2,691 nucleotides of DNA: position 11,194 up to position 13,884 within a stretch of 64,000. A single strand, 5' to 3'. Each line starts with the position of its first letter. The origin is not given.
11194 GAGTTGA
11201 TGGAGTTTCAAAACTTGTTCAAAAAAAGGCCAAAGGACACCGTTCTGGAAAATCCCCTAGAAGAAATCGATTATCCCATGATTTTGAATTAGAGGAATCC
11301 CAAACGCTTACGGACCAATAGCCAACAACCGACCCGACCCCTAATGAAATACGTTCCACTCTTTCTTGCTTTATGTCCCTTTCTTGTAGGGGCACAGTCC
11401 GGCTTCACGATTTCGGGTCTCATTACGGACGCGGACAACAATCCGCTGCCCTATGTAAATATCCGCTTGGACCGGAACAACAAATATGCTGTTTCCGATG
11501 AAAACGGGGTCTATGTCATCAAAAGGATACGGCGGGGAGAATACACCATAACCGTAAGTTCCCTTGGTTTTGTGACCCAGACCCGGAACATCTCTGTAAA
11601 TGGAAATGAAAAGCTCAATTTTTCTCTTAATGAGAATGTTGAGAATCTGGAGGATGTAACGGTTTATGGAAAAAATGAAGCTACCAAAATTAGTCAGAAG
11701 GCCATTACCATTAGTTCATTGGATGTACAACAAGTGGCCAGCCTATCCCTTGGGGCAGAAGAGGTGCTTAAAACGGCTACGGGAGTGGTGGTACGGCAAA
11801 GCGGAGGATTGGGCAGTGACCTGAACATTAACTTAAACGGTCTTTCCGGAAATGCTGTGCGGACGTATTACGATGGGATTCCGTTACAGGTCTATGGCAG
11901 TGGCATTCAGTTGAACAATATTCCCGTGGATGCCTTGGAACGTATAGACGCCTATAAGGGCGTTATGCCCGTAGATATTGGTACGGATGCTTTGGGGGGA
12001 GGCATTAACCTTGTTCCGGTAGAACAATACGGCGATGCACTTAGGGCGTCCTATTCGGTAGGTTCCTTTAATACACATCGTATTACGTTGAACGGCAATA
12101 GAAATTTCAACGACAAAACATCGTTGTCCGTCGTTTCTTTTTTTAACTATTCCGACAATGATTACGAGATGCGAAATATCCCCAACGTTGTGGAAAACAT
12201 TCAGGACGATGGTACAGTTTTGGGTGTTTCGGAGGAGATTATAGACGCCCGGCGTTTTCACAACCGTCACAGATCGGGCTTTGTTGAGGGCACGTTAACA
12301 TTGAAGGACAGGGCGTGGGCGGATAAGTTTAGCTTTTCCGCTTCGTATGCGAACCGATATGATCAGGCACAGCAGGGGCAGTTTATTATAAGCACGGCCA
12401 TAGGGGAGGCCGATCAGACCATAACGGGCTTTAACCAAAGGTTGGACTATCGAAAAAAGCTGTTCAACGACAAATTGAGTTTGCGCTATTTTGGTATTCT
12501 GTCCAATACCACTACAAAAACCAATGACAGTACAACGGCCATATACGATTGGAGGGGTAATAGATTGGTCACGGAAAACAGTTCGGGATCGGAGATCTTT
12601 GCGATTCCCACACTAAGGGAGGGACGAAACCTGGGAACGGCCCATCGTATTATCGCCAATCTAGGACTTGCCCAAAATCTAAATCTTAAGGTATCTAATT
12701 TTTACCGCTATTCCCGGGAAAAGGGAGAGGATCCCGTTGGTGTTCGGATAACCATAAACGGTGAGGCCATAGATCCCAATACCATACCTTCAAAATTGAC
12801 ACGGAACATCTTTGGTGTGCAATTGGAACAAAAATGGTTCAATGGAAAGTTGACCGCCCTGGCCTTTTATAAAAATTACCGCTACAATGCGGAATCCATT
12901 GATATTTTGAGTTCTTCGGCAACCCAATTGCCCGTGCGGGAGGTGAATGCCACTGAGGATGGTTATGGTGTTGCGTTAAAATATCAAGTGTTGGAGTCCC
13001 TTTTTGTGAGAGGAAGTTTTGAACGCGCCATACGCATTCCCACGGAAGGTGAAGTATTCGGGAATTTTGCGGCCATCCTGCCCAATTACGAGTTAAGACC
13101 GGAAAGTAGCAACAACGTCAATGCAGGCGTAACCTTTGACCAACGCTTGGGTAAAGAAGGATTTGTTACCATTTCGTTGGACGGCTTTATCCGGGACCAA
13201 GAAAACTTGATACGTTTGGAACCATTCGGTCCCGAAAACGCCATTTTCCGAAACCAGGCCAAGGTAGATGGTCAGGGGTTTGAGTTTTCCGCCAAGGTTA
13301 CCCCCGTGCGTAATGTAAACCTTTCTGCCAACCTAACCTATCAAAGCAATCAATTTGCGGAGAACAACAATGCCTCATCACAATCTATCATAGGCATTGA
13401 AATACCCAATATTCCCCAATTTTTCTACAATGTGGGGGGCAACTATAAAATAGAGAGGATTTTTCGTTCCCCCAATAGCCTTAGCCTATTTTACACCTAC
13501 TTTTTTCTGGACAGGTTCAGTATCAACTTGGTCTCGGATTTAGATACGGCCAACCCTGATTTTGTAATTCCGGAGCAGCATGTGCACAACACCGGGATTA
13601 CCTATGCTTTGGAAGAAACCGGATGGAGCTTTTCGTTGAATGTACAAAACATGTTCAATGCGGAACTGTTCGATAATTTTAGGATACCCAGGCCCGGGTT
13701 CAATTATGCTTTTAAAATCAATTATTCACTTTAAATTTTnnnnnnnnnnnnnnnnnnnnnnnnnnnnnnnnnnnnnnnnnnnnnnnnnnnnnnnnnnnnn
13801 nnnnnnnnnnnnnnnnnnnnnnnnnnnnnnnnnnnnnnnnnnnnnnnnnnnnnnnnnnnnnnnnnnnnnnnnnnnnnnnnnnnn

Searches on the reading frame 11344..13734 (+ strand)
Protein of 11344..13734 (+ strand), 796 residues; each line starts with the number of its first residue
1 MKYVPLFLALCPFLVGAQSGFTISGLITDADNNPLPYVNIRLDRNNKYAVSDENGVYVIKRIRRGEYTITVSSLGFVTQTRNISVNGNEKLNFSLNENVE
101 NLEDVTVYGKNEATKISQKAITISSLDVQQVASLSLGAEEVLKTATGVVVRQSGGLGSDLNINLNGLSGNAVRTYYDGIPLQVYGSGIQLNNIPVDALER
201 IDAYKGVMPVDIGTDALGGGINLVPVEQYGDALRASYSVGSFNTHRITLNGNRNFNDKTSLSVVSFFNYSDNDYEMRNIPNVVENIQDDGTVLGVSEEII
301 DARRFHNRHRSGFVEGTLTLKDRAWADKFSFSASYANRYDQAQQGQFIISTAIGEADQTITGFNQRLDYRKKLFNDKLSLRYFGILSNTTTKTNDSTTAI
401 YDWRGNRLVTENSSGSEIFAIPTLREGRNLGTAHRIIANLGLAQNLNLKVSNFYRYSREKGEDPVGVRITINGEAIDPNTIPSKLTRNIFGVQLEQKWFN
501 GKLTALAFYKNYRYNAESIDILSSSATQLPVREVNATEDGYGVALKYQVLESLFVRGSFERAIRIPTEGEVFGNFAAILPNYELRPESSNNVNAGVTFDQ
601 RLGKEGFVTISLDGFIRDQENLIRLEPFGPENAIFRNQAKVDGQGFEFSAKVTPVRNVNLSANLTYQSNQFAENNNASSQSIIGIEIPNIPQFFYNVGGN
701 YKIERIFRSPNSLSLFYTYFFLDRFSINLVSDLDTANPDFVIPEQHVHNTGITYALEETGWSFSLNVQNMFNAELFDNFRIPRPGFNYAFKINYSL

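Call 7: search_protein_families(library=pfam, proteins=[window:11344-13734:+])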
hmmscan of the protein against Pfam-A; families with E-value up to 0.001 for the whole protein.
window:11344-13734:+ (796 aa): 3 families
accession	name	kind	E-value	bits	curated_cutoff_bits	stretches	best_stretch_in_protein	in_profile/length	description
PF13715.12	CarbopepD_reg_2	-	2.5e-18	66.3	32.2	1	23-107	1-88/88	CarboxypepD_reg-like domain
PF13620.12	CarboxypepD_reg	-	2.5e-15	57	32.3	1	22-95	1-81/82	Carboxypeptidase regulatory-like domain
PF07715.20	Plug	-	9.9e-13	49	23.9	1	122-219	8-106/107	TonB-dependent Receptor Plug Domain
